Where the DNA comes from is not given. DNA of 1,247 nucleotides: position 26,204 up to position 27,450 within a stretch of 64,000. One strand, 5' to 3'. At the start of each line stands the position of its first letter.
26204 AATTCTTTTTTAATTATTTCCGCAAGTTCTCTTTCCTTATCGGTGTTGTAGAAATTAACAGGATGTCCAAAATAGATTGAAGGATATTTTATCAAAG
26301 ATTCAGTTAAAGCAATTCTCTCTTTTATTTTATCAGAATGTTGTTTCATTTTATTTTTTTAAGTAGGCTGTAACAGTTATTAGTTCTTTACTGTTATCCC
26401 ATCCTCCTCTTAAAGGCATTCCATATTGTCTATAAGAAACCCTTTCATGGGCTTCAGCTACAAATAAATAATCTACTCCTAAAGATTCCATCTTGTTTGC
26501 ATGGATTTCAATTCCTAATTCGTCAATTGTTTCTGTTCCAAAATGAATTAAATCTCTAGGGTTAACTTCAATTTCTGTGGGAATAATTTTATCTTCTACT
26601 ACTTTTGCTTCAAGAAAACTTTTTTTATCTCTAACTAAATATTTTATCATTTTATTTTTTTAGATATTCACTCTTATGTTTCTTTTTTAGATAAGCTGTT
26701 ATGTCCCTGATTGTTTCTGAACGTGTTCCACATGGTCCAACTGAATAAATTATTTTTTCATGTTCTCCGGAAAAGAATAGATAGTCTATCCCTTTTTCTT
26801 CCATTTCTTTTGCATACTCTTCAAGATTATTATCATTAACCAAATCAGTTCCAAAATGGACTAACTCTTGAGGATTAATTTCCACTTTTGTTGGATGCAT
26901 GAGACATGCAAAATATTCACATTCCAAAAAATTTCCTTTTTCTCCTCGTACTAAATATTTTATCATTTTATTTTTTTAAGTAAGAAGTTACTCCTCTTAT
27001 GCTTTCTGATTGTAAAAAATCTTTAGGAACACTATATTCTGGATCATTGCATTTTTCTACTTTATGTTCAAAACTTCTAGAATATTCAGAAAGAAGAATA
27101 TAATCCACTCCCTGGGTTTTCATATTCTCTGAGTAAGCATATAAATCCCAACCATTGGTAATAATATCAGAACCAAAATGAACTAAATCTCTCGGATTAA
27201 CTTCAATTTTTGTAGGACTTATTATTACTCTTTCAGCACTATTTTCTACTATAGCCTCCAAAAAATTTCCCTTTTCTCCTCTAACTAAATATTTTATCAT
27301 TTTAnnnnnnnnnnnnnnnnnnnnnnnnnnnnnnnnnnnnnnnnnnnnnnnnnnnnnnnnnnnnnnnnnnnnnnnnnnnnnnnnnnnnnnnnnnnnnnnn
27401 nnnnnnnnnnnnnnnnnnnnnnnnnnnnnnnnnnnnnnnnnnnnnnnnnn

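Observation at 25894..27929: Five translationally coupled tandem paralogs of an unrecognised ~100-aa family, plus a 151-aa partner, directly downstream of rps2 and beside the rRNA operon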

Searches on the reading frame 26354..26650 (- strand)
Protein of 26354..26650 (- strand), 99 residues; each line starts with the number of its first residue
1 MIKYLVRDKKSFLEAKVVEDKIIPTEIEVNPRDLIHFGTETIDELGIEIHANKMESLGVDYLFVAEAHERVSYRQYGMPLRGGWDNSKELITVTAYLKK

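Call 4: search_protein_families(library=pfam, proteins=[window:26354-26650:-], max_evalue=1)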
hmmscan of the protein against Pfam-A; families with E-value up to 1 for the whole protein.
window:26354-26650:- (99 aa): 0 families

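Call 8: find_homologous_proteins(query=A1)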
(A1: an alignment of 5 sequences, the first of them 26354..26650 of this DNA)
Query A1 (5 sequences) (99 aa, profile of the alignment): 23 proteins with E <= 0.001 among 1505 candidates.
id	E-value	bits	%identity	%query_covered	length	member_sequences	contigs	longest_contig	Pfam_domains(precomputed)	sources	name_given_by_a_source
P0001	5.2e-42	160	56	100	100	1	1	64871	-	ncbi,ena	-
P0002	5.0e-39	150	100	100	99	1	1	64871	-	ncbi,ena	-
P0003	8.5e-39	150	41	100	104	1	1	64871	-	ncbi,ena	-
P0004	1.1e-36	143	41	99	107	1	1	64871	-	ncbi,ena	-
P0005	1.6e-36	142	41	100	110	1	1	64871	-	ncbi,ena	-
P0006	9.0e-35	137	42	100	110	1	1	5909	-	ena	-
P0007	1.4e-34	136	52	99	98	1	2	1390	-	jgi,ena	jgi:hypothetical protein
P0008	3.1e-34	135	37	100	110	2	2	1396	-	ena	-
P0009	2.9e-33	132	44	100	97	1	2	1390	-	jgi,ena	jgi:hypothetical protein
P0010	1.0e-31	127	48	99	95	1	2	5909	-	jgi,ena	jgi:hypothetical protein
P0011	3.0e-31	125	53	100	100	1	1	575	-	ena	-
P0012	1.8e-29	120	50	99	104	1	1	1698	-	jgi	jgi:hypothetical protein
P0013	3.3e-28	116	52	99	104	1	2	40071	-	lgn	-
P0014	3.9e-27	112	42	99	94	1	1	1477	-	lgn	-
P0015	1.2e-26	111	43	99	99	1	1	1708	-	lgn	-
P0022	6.0e-12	63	41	68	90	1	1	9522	-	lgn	-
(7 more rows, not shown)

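Call 19: find_encoding_contigs(protein=P0013, flank=6000, max_places=3)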
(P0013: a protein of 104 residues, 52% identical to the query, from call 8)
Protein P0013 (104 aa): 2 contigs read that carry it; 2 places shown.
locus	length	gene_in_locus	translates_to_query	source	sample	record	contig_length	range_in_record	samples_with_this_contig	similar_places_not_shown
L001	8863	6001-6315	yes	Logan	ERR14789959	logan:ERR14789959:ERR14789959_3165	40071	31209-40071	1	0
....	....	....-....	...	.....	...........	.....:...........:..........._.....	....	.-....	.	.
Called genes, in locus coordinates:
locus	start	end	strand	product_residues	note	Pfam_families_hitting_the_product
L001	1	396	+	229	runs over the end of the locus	PF01172:SBDS_N, PF09377:SBDS_domain_II, PF20268:SBDS_C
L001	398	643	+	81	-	-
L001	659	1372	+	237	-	PF14382:ECR1_N (weak), PF22625:ECR1_N_2 (weak), PF21266:S1_RRP4 (weak), PF00013:KH_1, PF15985:KH_6 (weak)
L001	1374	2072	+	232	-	PF01138:RNase_PH, PF03725:RNase_PH_C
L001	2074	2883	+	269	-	PF01138:RNase_PH, PF03725:RNase_PH_C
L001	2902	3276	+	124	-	PF01192:RNA_pol_Rpb6 (weak)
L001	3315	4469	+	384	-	PF03952:Enolase_N, PF00113:Enolase_C, PF13378:MR_MLE_C (weak)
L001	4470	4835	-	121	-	-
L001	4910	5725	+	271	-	PF00318:Ribosomal_S2 (faint)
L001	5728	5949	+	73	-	-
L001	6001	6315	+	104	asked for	-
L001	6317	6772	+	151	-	-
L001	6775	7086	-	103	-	-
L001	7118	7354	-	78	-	-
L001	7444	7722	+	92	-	-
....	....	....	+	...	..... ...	-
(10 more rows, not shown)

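Call 20: find_encoding_contigs(protein=P0022, flank=6000, max_places=3)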
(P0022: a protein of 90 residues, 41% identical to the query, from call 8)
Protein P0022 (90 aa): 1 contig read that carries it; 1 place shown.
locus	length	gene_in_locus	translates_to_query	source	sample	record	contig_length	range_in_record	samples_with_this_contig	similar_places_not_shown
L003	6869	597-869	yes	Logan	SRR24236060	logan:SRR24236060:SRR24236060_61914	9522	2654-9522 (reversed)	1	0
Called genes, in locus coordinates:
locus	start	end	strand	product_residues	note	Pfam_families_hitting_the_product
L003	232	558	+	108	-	-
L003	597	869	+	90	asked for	-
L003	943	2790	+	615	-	PF00176:SNF2-rel_dom, PF04851:ResIII, PF00270:DEAD (weak), PF00271:Helicase_C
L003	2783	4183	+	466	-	-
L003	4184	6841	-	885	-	PF00690:Cation_ATPase_N, PF00122:E1-E2_ATPase, PF00702:Hydrolase, PF13246:Cation_ATPase, PF00689:Cation_ATPase_C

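Call 21: find_encoding_contigs(protein=P0006, flank=6000, max_places=3)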
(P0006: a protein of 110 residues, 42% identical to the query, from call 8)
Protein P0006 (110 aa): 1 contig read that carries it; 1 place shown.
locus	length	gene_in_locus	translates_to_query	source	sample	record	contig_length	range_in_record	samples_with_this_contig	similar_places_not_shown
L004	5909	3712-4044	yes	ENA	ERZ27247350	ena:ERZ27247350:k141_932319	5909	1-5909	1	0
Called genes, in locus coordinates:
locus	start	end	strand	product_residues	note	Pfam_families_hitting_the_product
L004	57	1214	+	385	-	PF03952:Enolase_N, PF00113:Enolase_C, PF13378:MR_MLE_C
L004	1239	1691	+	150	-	-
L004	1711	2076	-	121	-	-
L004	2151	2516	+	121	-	-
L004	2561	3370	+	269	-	PF00318:Ribosomal_S2 (faint)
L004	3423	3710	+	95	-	-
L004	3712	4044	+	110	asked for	-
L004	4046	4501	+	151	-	-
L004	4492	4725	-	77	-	-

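Call 40: list_cluster_members(proteins=[P0001, P0024, P0013, P0022, P0103])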
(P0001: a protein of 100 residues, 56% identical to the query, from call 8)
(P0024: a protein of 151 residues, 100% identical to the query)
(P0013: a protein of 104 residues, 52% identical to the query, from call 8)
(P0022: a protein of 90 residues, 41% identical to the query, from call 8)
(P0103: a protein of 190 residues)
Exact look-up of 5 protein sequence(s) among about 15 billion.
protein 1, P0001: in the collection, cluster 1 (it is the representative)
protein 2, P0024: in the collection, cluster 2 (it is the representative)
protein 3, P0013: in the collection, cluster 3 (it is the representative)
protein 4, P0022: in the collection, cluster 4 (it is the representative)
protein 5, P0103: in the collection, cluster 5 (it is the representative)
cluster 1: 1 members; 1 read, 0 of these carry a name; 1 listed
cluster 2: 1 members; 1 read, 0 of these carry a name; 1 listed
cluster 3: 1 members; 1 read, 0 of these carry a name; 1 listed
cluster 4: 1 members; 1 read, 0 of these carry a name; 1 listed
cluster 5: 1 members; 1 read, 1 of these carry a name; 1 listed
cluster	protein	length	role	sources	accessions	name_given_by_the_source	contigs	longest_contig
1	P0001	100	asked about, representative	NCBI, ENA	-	-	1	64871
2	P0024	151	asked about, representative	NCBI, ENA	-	-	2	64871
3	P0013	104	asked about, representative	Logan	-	-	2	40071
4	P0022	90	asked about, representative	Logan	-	-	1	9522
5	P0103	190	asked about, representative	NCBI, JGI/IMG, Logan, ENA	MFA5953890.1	MAG: hypothetical protein WC812_04825 [Candidatus Pacearchaeota archaeon] | hypothetical protein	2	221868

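Call 46: search_protein_families(library=padloc, proteins=[window:26354-26650:-], max_evalue=1)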
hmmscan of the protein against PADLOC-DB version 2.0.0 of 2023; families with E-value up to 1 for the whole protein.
window:26354-26650:- (99 aa): 1 family
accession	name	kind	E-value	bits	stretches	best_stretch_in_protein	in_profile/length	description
PDLC03605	REase_MTase_IIG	-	0.0067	12.4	1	2-76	797-872/879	Type IIG restriction enzyme-methyltransferase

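Call 47: search_protein_families(library=phrogs, proteins=[window:26354-26650:-], max_evalue=1)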
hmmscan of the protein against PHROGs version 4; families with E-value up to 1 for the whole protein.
window:26354-26650:- (99 aa): 0 families

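Call 48: search_protein_families(library=ncbifam, proteins=[window:26354-26650:-], max_evalue=1)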
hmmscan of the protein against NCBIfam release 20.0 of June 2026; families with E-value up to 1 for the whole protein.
window:26354-26650:- (99 aa): 2 families
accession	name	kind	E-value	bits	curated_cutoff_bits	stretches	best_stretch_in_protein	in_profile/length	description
TIGR02627.1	rhamnulo_kin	equivalog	0.15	10.6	527.95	1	35-72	54-91/454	rhamnulokinase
NF007925.0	PRK10640.1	equivalog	0.16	10.3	639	1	35-72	60-97/489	rhamnulokinase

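Call 49: find_encoding_contigs(protein=P0012, flank=3000, max_places=2)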
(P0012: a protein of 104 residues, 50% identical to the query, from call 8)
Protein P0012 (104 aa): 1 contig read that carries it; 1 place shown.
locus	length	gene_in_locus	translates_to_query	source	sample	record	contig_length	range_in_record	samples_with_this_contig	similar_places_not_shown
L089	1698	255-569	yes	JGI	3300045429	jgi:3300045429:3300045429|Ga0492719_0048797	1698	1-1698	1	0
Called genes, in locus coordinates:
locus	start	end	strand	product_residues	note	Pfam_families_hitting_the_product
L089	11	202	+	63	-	-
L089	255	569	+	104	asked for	-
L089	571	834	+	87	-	-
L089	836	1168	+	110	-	-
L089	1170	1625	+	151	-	-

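Call 50: find_encoding_contigs(protein=P0014, flank=3000, max_places=2)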
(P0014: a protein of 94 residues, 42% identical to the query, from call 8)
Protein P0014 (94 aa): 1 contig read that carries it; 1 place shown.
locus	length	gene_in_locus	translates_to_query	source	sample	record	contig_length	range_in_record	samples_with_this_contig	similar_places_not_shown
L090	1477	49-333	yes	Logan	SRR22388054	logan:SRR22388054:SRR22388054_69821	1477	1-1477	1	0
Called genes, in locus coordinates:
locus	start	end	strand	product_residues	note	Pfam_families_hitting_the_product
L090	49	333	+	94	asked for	-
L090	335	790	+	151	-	-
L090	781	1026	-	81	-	-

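Call 51: find_encoding_contigs(protein=P0015, flank=3000, max_places=2)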
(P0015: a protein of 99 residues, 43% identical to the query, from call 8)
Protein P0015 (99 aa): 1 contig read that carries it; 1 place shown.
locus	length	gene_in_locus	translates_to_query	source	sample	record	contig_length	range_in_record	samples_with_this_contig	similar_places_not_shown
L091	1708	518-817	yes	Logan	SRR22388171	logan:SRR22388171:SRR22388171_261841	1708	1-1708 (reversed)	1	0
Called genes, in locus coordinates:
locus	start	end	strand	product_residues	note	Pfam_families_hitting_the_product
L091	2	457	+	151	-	?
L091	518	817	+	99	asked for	-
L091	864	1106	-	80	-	-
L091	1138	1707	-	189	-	?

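Call 52: find_encoding_contigs(protein=P0007, flank=3000, max_places=2)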
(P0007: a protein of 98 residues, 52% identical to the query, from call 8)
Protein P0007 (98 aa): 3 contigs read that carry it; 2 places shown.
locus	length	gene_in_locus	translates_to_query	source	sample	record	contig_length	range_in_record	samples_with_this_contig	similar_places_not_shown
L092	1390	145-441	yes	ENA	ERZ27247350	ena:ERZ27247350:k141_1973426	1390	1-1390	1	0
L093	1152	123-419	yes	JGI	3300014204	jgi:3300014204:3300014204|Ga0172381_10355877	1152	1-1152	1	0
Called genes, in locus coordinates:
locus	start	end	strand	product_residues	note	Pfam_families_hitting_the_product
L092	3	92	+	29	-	?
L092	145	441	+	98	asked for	-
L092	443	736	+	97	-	-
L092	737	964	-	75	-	-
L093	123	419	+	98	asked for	-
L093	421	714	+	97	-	-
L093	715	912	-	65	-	-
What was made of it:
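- Checked: Independent contigs from other samples carry multi-copy arrays of the same subtypes (calls 19, 21, 49-52).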

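Call 65: find_related_loci(query=A1, collection=viral_contigs, flank=8000)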
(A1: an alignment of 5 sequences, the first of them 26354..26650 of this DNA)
Query A1 (99 aa) in viral_contigs; peptide patterns used: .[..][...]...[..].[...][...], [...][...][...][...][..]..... (x = any residue, [..] = any of these).
38 stretches matched a pattern, but none encodes a relative of the query by tblastn (E <= 1e-3).

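Call 85: search_protein_families(library=pfam, proteins=[L003:232-555:+, L089:571-831:+, L001:5728-5946:+, L001:6778-7095:-, L091:8-454:+], max_evalue=0.5)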
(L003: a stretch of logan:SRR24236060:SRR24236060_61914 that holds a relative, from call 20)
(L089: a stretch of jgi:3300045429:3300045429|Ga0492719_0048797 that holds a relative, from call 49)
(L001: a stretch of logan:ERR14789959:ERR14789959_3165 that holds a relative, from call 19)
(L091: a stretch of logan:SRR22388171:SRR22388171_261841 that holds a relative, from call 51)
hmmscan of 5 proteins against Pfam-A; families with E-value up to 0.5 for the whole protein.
L003:232-555:+ (108 aa): 2 families
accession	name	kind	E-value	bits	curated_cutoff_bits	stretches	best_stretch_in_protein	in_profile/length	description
PF04931.18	DNA_pol_phi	-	0.054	12.1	27.6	1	52-106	187-247/765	DNA polymerase phi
PF00104.35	Hormone_recep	-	0.48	10.3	23.5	0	49-85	166-202/213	Ligand-binding domain of nuclear hormone receptor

L089:571-831:+ (87 aa): 0 families

L001:5728-5946:+ (73 aa): 1 family
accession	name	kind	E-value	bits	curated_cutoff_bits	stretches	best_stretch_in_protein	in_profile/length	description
PF09602.15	PhaP_Bmeg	-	0.12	12.7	28.3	1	21-68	107-150/168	Polyhydroxyalkanoic acid inclusion protein (PhaP_Bmeg)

L001:6778-7095:- (106 aa): 0 families

L091:8-454:+ (149 aa): 0 families

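Call 86: find_related_loci(query=P0022, collection=viral_contigs, flank=5000)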
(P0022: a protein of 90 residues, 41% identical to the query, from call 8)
Query P0022 (90 aa) in viral_contigs; peptide patterns used: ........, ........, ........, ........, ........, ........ (x = any residue, [..] = any of these).
6 stretches matched a pattern, but none encodes a relative of the query by tblastn (E <= 1e-3).

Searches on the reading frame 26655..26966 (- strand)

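Call 4: search_protein_families(library=pfam, proteins=[window:26655-26966:-], max_evalue=1)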
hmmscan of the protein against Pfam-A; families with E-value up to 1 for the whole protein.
window:26655-26966:- (104 aa): 2 families
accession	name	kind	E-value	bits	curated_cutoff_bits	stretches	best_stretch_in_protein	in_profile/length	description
PF01429.25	MBD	-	0.025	14.6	21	1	74-101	34-61/77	Methyl-CpG binding domain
PF05036.18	SPOR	-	0.096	13.5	21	1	46-94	16-65/76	SPOR domain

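Call 46: search_protein_families(library=padloc, proteins=[window:26655-26966:-], max_evalue=1)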
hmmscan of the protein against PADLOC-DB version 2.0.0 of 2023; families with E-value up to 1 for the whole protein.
window:26655-26966:- (104 aa): 0 families

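Call 47: search_protein_families(library=phrogs, proteins=[window:26655-26966:-], max_evalue=1)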
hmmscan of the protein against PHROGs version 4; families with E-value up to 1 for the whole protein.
window:26655-26966:- (104 aa): 0 families

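Call 48: search_protein_families(library=ncbifam, proteins=[window:26655-26966:-], max_evalue=1)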
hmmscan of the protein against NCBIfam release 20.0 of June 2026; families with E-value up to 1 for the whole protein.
window:26655-26966:- (104 aa): 2 families
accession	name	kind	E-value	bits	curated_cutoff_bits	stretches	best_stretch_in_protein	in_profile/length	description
TIGR00559.1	pdxJ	equivalog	0.038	13.5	192.75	1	19-102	78-167/239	pyridoxine 5'-phosphate synthase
NF053522.1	NblD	equivalog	0.077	12.5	80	1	69-95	16-42/62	NblD family protein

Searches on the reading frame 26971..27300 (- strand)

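Call 4: search_protein_families(library=pfam, proteins=[window:26971-27300:-], max_evalue=1)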
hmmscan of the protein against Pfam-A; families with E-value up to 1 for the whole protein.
window:26971-27300:- (110 aa): 0 families

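Call 46: search_protein_families(library=padloc, proteins=[window:26971-27300:-], max_evalue=1)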
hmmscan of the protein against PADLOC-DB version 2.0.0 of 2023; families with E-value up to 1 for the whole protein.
window:26971-27300:- (110 aa): 0 families

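Call 47: search_protein_families(library=phrogs, proteins=[window:26971-27300:-], max_evalue=1)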
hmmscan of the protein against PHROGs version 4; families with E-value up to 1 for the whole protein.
window:26971-27300:- (110 aa): 1 family
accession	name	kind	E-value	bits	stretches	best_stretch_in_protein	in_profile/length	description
phrog_14356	-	unknown function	0.093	13.7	1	50-102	52-105/137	-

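Call 48: search_protein_families(library=ncbifam, proteins=[window:26971-27300:-], max_evalue=1)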
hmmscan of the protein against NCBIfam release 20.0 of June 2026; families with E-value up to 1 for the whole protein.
window:26971-27300:- (110 aa): 1 family
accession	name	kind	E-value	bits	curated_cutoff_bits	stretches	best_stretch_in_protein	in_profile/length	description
NF008985.0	PRK12331.1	equivalog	0.017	13.9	718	1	2-97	368-457/465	oxaloacetate decarboxylase subunit alpha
